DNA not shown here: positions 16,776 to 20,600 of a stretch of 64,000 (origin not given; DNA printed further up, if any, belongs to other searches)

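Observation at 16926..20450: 1174-aa membrane protein with huge extracytoplasmic domain and carbohydrate-binding-like module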

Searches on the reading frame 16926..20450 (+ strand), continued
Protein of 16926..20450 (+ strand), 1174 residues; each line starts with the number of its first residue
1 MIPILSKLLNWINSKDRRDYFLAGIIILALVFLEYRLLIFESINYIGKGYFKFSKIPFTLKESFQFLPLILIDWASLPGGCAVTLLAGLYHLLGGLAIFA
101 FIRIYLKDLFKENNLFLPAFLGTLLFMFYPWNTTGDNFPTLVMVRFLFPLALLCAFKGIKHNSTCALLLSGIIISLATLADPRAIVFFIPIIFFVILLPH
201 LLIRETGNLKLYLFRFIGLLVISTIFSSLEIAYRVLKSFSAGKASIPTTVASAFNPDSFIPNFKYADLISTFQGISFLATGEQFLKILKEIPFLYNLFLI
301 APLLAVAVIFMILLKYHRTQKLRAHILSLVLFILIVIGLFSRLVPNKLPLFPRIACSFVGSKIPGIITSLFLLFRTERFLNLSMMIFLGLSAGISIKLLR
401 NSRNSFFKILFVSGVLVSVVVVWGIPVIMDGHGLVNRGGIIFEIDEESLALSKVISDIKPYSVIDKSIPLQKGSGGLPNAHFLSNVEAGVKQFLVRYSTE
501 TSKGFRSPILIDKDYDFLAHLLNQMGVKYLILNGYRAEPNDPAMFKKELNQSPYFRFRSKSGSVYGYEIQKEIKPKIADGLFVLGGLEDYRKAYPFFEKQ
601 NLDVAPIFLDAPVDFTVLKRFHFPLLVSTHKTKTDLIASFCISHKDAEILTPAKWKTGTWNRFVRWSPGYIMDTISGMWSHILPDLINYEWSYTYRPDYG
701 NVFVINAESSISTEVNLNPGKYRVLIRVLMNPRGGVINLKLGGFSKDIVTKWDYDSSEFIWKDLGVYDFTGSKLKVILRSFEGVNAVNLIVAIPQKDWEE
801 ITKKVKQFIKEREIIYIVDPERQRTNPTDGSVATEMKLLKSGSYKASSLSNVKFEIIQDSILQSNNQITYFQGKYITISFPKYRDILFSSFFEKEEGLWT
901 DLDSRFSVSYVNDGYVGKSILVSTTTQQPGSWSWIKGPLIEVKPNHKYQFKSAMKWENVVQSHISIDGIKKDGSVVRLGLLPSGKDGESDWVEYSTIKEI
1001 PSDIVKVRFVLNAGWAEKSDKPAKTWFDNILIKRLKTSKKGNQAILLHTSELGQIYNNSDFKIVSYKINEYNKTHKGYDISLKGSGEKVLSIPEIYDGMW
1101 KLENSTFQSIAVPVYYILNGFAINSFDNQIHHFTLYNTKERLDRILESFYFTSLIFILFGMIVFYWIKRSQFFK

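Call 40: fold_search(model_id=the predicted structure, library=pdb)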
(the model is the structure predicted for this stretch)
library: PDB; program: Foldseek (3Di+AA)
matches with E <= 10: 1344; with E <= 0.001: 91
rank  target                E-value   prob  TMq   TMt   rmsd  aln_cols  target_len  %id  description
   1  6w98_A                3.5e-13  1.00  0.40  0.37  14.7      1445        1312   10  Single-Particle Cryo-EM Structure of Arabinofuranosyltransferase AftD from Mycobacteria (released 2020-05-13)
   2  6wby                  1.7e-12  1.00  0.38  0.36  15.2      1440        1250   11  Single-Particle Cryo-EM Structure of Arabinofuranosyltransferase AftD from Mycobacteria, Mutant R1389S Class 2 (released 2020-05-13)
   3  6wbx                  1.8e-12  1.00  0.38  0.36  16.3      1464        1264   11  Single-Particle Cryo-EM Structure of Arabinofuranosyltransferase AftD from Mycobacteria, Mutant R1389S Class 1 (released 2020-05-13)
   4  8w7n                  1.5e-08  1.00  0.09  0.11  28.0       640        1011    8  Crystal structure of the in-cell Cry1Aa purified from Bacillus thuringiensis (released 2024-03-06)
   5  9qxq                  2.2e-07  1.00  0.10  0.10  27.4       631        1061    8  native structure of full-length pesticidal protein Cry1Ca18 at pH9, from crystals formed in vivo (released 2026-02-11)
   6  9h99                  2.4e-07  1.00  0.10  0.11  27.6       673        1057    9  Native structure of the full-length pesticidal protein Cry1Ca18 at pH7, from crystals formed in vivo (released 2025-11-12)
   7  4w8j                  1.0e-06  1.00  0.09  0.10  28.1       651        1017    9  Structure of the full-length insecticidal protein Cry1Ac reveals intriguing details of toxin packaging into in vivo form (released 2014-09-17)
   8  9h9a                  2.2e-06  1.00  0.09  0.09  29.1       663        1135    7  native structure of the full-length pesticidal protein Cry8Ba2, from crystals formed in vivo (form 1) (released 2025-12-03)
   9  4xup_D                2.4e-06  1.00  0.11  0.35  20.7       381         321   12  Structure of the N-terminal CBM22-1-CBM22-2 tandem domain from Paenibacillus barcinonensis Xyn10C (released 2015-06-03)
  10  4xup_A                3.4e-06  1.00  0.11  0.34  19.8       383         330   12  Structure of the N-terminal CBM22-1-CBM22-2 tandem domain from Paenibacillus barcinonensis Xyn10C (released 2015-06-03)
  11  4xup_F                5.9e-06  1.00  0.11  0.34  19.5       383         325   12  Structure of the N-terminal CBM22-1-CBM22-2 tandem domain from Paenibacillus barcinonensis Xyn10C (released 2015-06-03)
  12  4xup_B                6.2e-06  1.00  0.11  0.35  18.2       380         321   12  Structure of the N-terminal CBM22-1-CBM22-2 tandem domain from Paenibacillus barcinonensis Xyn10C (released 2015-06-03)
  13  5a59_A                1.8e-05  1.00  0.10  0.10  21.3       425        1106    8  The structure of GH101 E796Q mutant from Streptococcus pneumoniae TIGR4 in complex with T-antigen (released 2015-09-02)
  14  7kwb_A                2.0e-05  1.00  0.10  0.24  20.8       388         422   10  Surface glycan-binding protein B from Bacteroides thetaiotaomicron (released 2021-02-17)
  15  5a55                  4.1e-05  1.00  0.09  0.09  21.1       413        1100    8  The native structure of GH101 from Streptococcus pneumoniae TIGR4 (released 2015-09-02)
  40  7bvc_B                2.4e-04  1.00  0.20  0.22  25.7      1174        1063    9  Cryo-EM structure of Mycobacterium smegmatis arabinosyltransferase EmbA-EmbB-AcpM2 in complex with ethambutol (released 2020-04-29)
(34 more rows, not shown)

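Call 41: find_related_loci(query=A3, collection=genome_contigs, flank=10000)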
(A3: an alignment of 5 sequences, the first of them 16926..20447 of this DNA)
Query A3 (1174 aa) in genome_contigs; peptide patterns used: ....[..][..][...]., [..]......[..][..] (x = any residue, [..] = any of these).
41 stretches matched a pattern; 2 encode a relative of the query (tblastn E <= 1e-3); 2 distinct loci.
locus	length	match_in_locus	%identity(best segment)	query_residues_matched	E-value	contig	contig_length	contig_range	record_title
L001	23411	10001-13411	32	18-1124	5e-180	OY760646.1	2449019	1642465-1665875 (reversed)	MAG: Methanomassiliicoccaceae archaeon isolate 2dded12f-1c8b-4e4a-b374-f87b1937d54c genome assembly, chromosome: 1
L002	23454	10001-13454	34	9-1125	2e-148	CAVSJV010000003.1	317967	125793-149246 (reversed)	MAG: Methanomassiliicoccaceae archaeon isolate MFD02416.bin.2.149 genome assembly, contig: contig_39651, whole genome sh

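Call 46: search_protein_families(library=pfam, proteins=[L001:226-1137:+, L001:1713-5204:+, L001:5180-6259:+, L001:6252-7418:-, L001:7475-8251:-, L001:8541-9947:+, L001:9944-13627:+, L001:13688-14779:+, L001:14816-15820:-, L001:16765-17835:-], max_evalue=0.001)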
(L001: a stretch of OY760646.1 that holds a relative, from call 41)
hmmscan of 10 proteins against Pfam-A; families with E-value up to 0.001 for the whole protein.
L001:226-1137:+ (303 aa): 1 family
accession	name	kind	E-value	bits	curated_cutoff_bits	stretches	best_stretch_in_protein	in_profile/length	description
PF00892.27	EamA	-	1.5e-39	135.8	28.2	2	155-289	2-134/135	EamA-like transporter family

L001:1713-5204:+ (1163 aa): 0 families

L001:5180-6259:+ (359 aa): 5 families
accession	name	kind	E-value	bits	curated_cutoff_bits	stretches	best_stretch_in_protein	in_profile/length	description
PF13692.12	Glyco_trans_1_4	-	1.3e-25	90.7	27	1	185-319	3-142/142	Glycosyl transferases group 1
PF00534.26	Glycos_transf_1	-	3.6e-25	88.9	26.4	1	174-329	6-168/172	Glycosyl transferases group 1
PF13439.12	Glyco_transf_4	-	2.9e-16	60.4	28.5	1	23-170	2-166/170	Glycosyltransferase Family 4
PF13579.12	Glyco_trans_4_4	-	6.9e-13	49.7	29.7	1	6-167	17-156/158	Glycosyl transferase 4-like domain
PF20706.3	GT4-conflict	-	4.9e-07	29.5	26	1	146-285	155-309/385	Family 4 Glycosyltransferase in conflict systems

L001:6252-7418:- (388 aa): 2 families
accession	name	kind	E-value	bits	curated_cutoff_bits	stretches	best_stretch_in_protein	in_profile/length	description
PF00535.33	Glycos_transf_2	-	2e-27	96.6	23.3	1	31-194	1-167/168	Glycosyl transferase family 2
PF13641.12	Glyco_tranf_2_3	-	2.2e-06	28.3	27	1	30-132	3-111/230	Glycosyltransferase like family 2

L001:7475-8251:- (258 aa): 3 families
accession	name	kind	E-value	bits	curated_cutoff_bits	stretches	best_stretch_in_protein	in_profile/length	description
PF00535.33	Glycos_transf_2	-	1.7e-28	100.1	23.3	1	4-171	1-167/168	Glycosyl transferase family 2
PF13641.12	Glyco_tranf_2_3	-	9.3e-11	42.6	27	1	3-121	3-124/230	Glycosyltransferase like family 2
PF10111.15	Glyco_tranf_2_2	-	9.7e-06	25.7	27.3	1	4-108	1-105/276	Glycosyltransferase like family 2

L001:8541-9947:+ (468 aa): 6 families
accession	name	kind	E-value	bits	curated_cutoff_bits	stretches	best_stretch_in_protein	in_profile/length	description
PF00534.26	Glycos_transf_1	-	8.6e-21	74.7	26.4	1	284-397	4-124/172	Glycosyl transferases group 1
PF13692.12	Glyco_trans_1_4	-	4.8e-19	69.5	27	1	296-399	2-110/142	Glycosyl transferases group 1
PF13439.12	Glyco_transf_4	-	6.5e-19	69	28.5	1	99-276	1-170/170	Glycosyltransferase Family 4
PF13579.12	Glyco_trans_4_4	-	6.6e-12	46.5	29.7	1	100-270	1-157/158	Glycosyl transferase 4-like domain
PF20706.3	GT4-conflict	-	9e-10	38.5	26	1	237-398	144-314/385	Family 4 Glycosyltransferase in conflict systems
PF13524.12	Glyco_trans_1_2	-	7.9e-06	26.3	25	1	328-440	16-125/144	Glycosyl transferase-like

L001:9944-13627:+ (1227 aa): 0 families

L001:13688-14779:+ (363 aa): 6 families
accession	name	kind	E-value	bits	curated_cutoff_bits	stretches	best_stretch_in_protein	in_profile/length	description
PF00534.26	Glycos_transf_1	-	1.3e-40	139.2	26.4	1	186-340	16-172/172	Glycosyl transferases group 1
PF13692.12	Glyco_trans_1_4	-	1.6e-29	103.4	27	1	186-326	2-142/142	Glycosyl transferases group 1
PF13439.12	Glyco_transf_4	-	1.4e-15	58.1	28.5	1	17-173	2-167/170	Glycosyltransferase Family 4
PF20706.3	GT4-conflict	-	3.6e-08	33.2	26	1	181-350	190-382/385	Family 4 Glycosyltransferase in conflict systems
PF13524.12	Glyco_trans_1_2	-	1.2e-06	28.9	25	1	215-353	13-142/144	Glycosyl transferase-like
PF13579.12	Glyco_trans_4_4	-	3.2e-06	28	29.7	1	17-170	1-157/158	Glycosyl transferase 4-like domain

L001:14816-15820:- (334 aa): 4 families
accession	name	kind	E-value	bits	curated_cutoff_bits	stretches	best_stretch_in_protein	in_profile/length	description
PF00535.33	Glycos_transf_2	-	1.7e-26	93.6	23.3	1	29-154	1-127/168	Glycosyl transferase family 2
PF13641.12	Glyco_tranf_2_3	-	3.6e-20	73.4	27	1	28-240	3-211/230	Glycosyltransferase like family 2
PF10111.15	Glyco_tranf_2_2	-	3.8e-08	33.6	27.3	1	29-225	1-201/276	Glycosyltransferase like family 2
PF13632.12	Glyco_trans_2_3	-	2.8e-06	27.7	27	1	109-302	2-176/198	Glycosyl transferase family group 2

L001:16765-17835:- (356 aa): 7 families
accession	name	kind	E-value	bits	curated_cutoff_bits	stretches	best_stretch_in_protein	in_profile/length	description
PF13580.11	SIS_2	-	1.1e-23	84.2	27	1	22-152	7-138/138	SIS domain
PF13242.12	Hydrolase_like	-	7e-12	45.5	22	1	294-344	2-53/75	HAD-hyrolase-like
PF00702.32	Hydrolase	-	1.5e-08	35.7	26.4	1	219-333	95-191/191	haloacid dehalogenase-like hydrolase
PF01380.27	SIS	-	3.7e-07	30.4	25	1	108-173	44-110/131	SIS domain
PF13419.12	HAD_2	-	1.8e-06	28.6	23.8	1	294-337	133-176/178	Haloacid dehalogenase-like hydrolase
PF08645.17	PNK3P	-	2.8e-06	27.6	22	1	218-321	24-125/161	Polynucleotide kinase 3 phosphatase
PF12710.13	HAD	-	0.00048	21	27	1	224-330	86-189/189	haloacid dehalogenase-like hydrolase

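Call 58: find_encoding_contigs(protein=window:16926-20447:+, flank=3000, max_places=4)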
Protein window:16926-20447:+ (1174 aa): 2 contigs read that carry it; 1 place shown.
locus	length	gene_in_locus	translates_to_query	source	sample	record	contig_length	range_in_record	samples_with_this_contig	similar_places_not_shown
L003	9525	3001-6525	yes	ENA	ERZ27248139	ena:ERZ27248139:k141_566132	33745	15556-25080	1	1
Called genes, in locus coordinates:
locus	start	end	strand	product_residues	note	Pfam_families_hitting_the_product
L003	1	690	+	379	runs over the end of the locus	PF13439:Glyco_transf_4, PF13579:Glyco_trans_4_4, PF20706:GT4-conflict, PF00534:Glycos_transf_1, PF13692:Glyco_trans_1_4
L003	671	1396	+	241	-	PF01209:Ubie_methyltran, PF13489:Methyltransf_23, PF07021:MetW, PF06325:PrmA (weak), PF08241:Methyltransf_11, PF08242:Methyltransf_12, PF13649:Methyltransf_25, PF13847:Methyltransf_31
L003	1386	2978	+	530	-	PF02223:Thymidylate_kin (faint), PF14907:NTP_transf_5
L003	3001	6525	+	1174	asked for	-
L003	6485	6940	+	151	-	-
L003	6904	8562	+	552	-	PF11847:GT-C_AftD (faint)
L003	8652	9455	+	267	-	PF00041:fn3 (weak), PF16656:Pur_ac_phosph_N, PF01471:PG_binding_1 (weak)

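Call 63: find_related_loci(query=A3, collection=metagenome_contigs, flank=10000)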
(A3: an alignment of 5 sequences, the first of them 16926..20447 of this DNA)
Query A3 (1174 aa) in metagenome_contigs; peptide patterns used: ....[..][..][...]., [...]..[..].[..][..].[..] (x = any residue, [..] = any of these).
136 stretches matched a pattern; 3 encode a relative of the query (tblastn E <= 1e-3); 3 distinct loci.
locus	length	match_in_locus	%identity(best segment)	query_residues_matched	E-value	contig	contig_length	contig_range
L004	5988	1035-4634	37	3-1164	0e+0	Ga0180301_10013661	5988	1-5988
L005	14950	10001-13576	37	20-1168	0e+0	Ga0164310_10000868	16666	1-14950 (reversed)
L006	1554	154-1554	40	355-799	2e-102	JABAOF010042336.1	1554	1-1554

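Call 77: list_cluster_members(proteins=[P0003, P0004, P0005, P0007, P0008, P0009, P0011, P0012, P0013, P0023])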
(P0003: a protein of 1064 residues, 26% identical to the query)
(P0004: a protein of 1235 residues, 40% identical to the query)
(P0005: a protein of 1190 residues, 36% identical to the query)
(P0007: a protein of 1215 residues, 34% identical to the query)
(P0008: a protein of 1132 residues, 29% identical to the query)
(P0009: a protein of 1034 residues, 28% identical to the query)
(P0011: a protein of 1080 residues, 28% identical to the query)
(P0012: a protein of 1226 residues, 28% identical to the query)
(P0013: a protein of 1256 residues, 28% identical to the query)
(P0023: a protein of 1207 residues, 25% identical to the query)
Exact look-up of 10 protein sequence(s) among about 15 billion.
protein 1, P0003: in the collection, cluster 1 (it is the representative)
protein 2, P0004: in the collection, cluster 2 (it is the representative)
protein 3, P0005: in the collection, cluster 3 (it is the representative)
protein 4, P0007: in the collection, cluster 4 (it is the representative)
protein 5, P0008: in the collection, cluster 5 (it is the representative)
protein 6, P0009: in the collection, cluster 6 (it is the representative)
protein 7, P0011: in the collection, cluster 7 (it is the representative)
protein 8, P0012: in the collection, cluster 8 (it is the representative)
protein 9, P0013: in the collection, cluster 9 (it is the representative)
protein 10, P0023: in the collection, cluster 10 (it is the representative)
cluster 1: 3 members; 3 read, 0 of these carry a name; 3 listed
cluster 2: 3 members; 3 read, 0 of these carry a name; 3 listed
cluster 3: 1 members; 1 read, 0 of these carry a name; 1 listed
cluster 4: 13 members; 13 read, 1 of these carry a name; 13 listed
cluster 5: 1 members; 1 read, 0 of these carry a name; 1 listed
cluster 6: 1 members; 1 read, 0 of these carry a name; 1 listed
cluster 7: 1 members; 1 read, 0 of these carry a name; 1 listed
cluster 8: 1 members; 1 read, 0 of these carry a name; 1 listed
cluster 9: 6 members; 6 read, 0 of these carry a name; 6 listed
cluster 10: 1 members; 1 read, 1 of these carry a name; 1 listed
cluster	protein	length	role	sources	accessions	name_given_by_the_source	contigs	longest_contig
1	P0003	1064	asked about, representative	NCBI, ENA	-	-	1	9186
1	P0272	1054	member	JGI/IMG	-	-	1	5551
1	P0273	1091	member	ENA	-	-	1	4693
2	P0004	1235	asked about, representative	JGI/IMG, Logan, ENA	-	-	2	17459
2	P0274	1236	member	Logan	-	-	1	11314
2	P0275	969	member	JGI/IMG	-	-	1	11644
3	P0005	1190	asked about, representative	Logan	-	-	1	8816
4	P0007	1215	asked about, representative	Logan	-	-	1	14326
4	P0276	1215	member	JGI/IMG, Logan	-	hypothetical protein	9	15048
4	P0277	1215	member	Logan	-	-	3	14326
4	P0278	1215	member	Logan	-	-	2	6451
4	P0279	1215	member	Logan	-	-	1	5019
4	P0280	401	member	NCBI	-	-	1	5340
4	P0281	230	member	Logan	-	-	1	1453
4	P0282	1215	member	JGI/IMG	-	-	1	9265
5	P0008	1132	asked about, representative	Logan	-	-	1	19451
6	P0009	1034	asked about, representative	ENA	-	-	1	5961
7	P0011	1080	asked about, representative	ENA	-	-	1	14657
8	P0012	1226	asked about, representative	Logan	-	-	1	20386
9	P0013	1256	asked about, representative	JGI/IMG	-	-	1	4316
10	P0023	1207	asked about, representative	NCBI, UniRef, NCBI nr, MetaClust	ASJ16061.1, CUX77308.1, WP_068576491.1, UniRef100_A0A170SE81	hypothetical protein A3L04_02680 [Thermococcus chitonophagus] | Predicted membrane protein n=1 Tax=Thermococcus chitonophagus TaxID=54262 ... | hypothetical protein [Thermococcus chitonophagus]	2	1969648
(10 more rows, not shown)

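Call 78: find_encoding_contigs(protein=P0012, flank=8000, max_places=1)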
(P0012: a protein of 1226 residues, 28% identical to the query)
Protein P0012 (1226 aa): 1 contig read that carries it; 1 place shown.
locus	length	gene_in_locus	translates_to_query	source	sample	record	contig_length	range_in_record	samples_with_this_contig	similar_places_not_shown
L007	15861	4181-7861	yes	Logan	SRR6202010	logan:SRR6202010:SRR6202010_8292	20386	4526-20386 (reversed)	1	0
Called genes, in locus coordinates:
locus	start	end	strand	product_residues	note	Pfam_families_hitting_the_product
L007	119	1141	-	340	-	PF13524:Glyco_trans_1_2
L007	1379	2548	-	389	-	PF00534:Glycos_transf_1, PF13692:Glyco_trans_1_4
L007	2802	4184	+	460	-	-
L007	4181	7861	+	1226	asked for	-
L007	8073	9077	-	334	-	PF01073:3Beta_HSD, PF01370:Epimerase, PF02719:Polysacc_synt_2, PF04321:RmlD_sub_bind, PF07993:NAD_binding_4, PF16363:GDP_Man_Dehyd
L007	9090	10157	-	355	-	PF00483:NTP_transferase, PF12804:NTP_transf_3 (weak), PF00132:Hexapep (weak), PF25084:LbH_EIF2B (weak), PF25087:GMPPB_C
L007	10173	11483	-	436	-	PF00155:Aminotran_1_2 (weak), PF01041:DegT_DnrJ_EryC1, PF00266:Aminotran_5 (weak), PF01053:Cys_Met_Meta_PP (weak)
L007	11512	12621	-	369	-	PF00155:Aminotran_1_2, PF01041:DegT_DnrJ_EryC1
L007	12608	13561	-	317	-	PF01073:3Beta_HSD, PF01370:Epimerase, PF02719:Polysacc_synt_2 (weak), PF03435:Sacchrp_dh_NADP (weak), PF04321:RmlD_sub_bind, PF05368:NmrA (weak), PF13460:NAD_binding_10, PF16363:GDP_Man_Dehyd, +1 more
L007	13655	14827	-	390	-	PF13692:Glyco_trans_1_4, PF00534:Glycos_transf_1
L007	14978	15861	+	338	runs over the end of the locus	PF01073:3Beta_HSD, PF01370:Epimerase, PF02719:Polysacc_synt_2 (faint), PF07993:NAD_binding_4 (weak), PF16363:GDP_Man_Dehyd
